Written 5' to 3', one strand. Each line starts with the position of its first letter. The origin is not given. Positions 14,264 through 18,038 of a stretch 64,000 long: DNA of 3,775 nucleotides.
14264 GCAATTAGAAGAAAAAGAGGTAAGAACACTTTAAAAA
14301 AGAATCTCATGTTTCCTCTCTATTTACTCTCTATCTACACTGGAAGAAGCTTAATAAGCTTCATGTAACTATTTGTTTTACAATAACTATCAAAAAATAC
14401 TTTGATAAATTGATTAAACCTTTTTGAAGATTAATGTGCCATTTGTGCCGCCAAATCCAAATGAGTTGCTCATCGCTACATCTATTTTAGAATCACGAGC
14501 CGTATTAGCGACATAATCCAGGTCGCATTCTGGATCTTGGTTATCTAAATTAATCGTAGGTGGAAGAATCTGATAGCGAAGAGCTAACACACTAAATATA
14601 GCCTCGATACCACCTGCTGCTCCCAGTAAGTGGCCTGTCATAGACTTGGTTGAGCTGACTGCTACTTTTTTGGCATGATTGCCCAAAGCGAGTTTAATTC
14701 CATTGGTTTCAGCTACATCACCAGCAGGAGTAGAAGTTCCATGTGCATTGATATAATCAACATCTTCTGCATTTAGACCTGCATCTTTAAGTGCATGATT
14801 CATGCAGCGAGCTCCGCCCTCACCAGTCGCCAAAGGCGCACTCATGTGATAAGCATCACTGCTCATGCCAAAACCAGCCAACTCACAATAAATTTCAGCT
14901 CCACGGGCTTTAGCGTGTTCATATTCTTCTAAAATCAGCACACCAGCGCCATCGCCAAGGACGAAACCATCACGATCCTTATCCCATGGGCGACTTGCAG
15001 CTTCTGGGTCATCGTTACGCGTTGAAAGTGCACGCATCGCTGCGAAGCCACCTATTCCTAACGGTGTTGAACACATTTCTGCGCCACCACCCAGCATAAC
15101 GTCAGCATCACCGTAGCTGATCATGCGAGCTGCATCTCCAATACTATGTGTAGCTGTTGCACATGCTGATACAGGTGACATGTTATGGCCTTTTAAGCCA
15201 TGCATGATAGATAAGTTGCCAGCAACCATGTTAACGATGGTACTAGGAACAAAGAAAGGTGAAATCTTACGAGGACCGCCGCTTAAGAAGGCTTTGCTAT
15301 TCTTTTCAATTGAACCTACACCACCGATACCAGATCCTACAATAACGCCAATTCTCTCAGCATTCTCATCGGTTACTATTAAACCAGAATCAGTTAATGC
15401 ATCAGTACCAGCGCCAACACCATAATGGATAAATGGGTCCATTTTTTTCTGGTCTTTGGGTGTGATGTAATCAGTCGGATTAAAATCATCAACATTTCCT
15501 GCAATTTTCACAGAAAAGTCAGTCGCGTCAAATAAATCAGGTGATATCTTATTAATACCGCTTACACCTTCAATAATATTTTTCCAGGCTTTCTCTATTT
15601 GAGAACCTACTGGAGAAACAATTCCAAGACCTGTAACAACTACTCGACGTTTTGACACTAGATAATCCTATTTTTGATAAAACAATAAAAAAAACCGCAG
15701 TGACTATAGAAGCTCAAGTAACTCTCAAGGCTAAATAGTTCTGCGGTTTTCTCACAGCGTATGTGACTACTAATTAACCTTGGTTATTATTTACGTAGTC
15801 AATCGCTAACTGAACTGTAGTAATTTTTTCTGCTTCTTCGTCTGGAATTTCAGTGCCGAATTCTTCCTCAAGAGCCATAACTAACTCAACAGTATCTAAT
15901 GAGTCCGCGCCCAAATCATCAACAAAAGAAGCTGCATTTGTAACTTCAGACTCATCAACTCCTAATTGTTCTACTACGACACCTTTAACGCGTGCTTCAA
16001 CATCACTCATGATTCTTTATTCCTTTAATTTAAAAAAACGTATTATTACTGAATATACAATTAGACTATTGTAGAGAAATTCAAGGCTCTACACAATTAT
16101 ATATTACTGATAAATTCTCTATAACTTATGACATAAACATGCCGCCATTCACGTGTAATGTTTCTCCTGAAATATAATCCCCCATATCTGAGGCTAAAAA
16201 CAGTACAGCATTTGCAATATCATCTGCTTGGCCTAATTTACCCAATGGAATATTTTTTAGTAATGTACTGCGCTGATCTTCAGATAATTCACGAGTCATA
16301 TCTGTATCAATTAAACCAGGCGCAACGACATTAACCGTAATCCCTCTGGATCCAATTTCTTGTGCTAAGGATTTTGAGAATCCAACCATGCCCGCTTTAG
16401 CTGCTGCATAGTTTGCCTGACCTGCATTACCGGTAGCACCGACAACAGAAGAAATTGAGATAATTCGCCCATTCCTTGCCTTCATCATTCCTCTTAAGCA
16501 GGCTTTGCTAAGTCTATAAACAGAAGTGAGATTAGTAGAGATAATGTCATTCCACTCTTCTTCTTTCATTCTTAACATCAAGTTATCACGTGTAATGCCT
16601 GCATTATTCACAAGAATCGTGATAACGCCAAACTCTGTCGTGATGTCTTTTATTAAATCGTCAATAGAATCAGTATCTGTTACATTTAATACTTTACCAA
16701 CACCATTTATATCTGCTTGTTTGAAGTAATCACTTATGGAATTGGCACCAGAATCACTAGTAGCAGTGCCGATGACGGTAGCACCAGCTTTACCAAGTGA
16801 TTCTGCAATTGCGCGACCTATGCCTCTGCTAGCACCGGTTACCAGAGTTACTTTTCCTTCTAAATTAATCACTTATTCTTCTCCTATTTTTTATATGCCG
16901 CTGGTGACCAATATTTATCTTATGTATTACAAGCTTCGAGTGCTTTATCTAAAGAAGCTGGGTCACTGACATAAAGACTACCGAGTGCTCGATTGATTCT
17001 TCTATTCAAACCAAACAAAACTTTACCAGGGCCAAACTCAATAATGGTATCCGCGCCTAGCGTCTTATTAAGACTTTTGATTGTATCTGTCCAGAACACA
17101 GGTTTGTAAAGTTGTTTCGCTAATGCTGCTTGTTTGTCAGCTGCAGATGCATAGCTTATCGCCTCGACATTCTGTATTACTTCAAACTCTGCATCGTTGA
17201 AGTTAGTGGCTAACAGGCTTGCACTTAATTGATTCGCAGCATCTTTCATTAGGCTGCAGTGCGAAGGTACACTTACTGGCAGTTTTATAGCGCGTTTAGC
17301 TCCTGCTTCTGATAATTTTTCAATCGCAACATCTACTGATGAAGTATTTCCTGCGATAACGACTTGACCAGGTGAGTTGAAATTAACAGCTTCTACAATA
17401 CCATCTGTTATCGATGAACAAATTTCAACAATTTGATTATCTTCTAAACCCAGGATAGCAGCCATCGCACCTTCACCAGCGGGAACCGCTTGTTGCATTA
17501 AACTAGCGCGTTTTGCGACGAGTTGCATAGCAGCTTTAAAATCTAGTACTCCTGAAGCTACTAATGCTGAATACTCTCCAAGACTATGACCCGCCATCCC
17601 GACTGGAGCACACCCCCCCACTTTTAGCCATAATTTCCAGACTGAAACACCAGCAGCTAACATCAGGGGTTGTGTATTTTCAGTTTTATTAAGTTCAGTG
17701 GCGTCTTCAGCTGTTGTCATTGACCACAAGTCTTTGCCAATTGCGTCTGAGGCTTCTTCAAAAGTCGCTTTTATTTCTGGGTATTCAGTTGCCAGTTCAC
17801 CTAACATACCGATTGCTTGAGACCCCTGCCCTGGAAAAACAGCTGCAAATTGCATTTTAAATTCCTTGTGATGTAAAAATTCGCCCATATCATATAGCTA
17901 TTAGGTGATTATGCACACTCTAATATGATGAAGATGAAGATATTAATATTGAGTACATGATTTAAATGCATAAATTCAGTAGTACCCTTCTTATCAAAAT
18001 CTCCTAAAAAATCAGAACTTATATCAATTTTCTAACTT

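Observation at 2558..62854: Dense family of modular GTAG-ended intergenic elements (REP/REPIN-like), best candidate for an undescribed system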

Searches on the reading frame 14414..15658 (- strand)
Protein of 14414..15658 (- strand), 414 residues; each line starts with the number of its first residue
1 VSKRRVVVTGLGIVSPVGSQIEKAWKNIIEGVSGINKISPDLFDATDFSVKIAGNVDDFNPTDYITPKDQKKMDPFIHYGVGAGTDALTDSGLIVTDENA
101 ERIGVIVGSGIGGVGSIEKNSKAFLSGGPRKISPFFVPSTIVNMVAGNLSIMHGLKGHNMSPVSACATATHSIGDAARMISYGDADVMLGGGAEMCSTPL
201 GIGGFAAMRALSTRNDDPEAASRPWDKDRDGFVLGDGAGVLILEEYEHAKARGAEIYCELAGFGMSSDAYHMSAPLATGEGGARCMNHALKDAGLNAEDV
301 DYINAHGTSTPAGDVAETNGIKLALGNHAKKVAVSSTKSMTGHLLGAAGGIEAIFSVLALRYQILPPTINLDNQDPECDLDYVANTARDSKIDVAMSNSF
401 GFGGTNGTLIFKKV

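Call 90: search_protein_families(library=pfam, proteins=[window:14414-15658:-], max_evalue=0.00001)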
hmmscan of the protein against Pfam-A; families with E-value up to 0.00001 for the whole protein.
window:14414-15658:- (414 aa): 2 families
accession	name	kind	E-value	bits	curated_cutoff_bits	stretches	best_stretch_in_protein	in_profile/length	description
PF00109.32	ketoacyl-synt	-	2e-58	198.4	20.8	1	4-249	2-252/252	Beta-ketoacyl synthase, N-terminal domain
PF02801.28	Ketoacyl-synt_C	-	4.1e-40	136.9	20.8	1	257-371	1-118/119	Beta-ketoacyl synthase, C-terminal domain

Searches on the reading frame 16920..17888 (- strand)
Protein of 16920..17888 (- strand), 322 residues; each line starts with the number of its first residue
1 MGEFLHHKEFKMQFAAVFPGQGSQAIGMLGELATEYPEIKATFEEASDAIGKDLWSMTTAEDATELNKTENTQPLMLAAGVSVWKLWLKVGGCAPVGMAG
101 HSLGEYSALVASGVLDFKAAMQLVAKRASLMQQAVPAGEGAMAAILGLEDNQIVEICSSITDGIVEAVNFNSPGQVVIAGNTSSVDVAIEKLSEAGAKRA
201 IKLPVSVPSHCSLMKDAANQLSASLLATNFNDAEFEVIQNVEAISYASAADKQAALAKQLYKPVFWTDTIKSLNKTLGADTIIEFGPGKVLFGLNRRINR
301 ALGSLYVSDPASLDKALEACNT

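Call 66: search_solved_structures(query=window:16920-17888:-, show_alignments=2, max_evalue=1e-30)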
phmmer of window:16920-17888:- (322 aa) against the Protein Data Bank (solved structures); distinct sequences matched with E-value up to 1e-30: 27.
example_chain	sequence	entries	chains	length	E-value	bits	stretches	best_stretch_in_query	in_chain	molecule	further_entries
3hjv_A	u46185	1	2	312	5.6e-95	321.6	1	9-315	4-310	Malonyl Coa-acyl carrier protein transacylase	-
6smd_B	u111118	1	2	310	8.4e-92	311.2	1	13-318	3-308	Malonyl CoA-acyl carrier protein transacylase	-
3h0p_A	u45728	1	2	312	1.3e-88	300.8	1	12-317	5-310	S-malonyltransferase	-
1mla_A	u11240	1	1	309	1.5e-88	300.5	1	13-318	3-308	MALONYL-COENZYME A ACYL CARRIER PROTEIN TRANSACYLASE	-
2g1h_A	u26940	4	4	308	2e-88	300.1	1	13-318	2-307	Malonyl CoA-acyl carrier protein transacylase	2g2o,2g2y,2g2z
6u0j_A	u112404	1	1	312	3.2e-88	299.4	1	12-318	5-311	Malonyl CoA-acyl carrier protein transacylase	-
3k89_A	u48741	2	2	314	1.1e-84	287.8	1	14-319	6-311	Malonyl CoA-ACP transacylase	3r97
5ypv_A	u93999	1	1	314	4.4e-82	279.3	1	14-319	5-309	Malonyl CoA-acyl carrier protein transacylase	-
3ezo_A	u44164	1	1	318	2.8e-80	273.4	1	5-319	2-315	Malonyl CoA-acyl carrier protein transacylase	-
3tqe_A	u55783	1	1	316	8.6e-73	248.8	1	12-302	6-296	Malonyl-CoA-[acyl-carrier-protein] transacylase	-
3im8_A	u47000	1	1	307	8.2e-61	209.5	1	15-318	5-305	Malonyl acyl carrier protein transacylase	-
3im9_A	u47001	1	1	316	1.3e-56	195.7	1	14-302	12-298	Malonyl CoA-acyl carrier protein transacylase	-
3ptw_A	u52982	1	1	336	2.2e-56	194.9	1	16-318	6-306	Malonyl CoA-acyl carrier protein transacylase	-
3qat_A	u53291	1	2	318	7.8e-55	189.9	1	13-318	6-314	Malonyl CoA-acyl carrier protein transacylase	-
2cuy_A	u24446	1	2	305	2.2e-53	185.1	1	14-319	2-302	Malonyl CoA-[acyl carrier protein] transacylase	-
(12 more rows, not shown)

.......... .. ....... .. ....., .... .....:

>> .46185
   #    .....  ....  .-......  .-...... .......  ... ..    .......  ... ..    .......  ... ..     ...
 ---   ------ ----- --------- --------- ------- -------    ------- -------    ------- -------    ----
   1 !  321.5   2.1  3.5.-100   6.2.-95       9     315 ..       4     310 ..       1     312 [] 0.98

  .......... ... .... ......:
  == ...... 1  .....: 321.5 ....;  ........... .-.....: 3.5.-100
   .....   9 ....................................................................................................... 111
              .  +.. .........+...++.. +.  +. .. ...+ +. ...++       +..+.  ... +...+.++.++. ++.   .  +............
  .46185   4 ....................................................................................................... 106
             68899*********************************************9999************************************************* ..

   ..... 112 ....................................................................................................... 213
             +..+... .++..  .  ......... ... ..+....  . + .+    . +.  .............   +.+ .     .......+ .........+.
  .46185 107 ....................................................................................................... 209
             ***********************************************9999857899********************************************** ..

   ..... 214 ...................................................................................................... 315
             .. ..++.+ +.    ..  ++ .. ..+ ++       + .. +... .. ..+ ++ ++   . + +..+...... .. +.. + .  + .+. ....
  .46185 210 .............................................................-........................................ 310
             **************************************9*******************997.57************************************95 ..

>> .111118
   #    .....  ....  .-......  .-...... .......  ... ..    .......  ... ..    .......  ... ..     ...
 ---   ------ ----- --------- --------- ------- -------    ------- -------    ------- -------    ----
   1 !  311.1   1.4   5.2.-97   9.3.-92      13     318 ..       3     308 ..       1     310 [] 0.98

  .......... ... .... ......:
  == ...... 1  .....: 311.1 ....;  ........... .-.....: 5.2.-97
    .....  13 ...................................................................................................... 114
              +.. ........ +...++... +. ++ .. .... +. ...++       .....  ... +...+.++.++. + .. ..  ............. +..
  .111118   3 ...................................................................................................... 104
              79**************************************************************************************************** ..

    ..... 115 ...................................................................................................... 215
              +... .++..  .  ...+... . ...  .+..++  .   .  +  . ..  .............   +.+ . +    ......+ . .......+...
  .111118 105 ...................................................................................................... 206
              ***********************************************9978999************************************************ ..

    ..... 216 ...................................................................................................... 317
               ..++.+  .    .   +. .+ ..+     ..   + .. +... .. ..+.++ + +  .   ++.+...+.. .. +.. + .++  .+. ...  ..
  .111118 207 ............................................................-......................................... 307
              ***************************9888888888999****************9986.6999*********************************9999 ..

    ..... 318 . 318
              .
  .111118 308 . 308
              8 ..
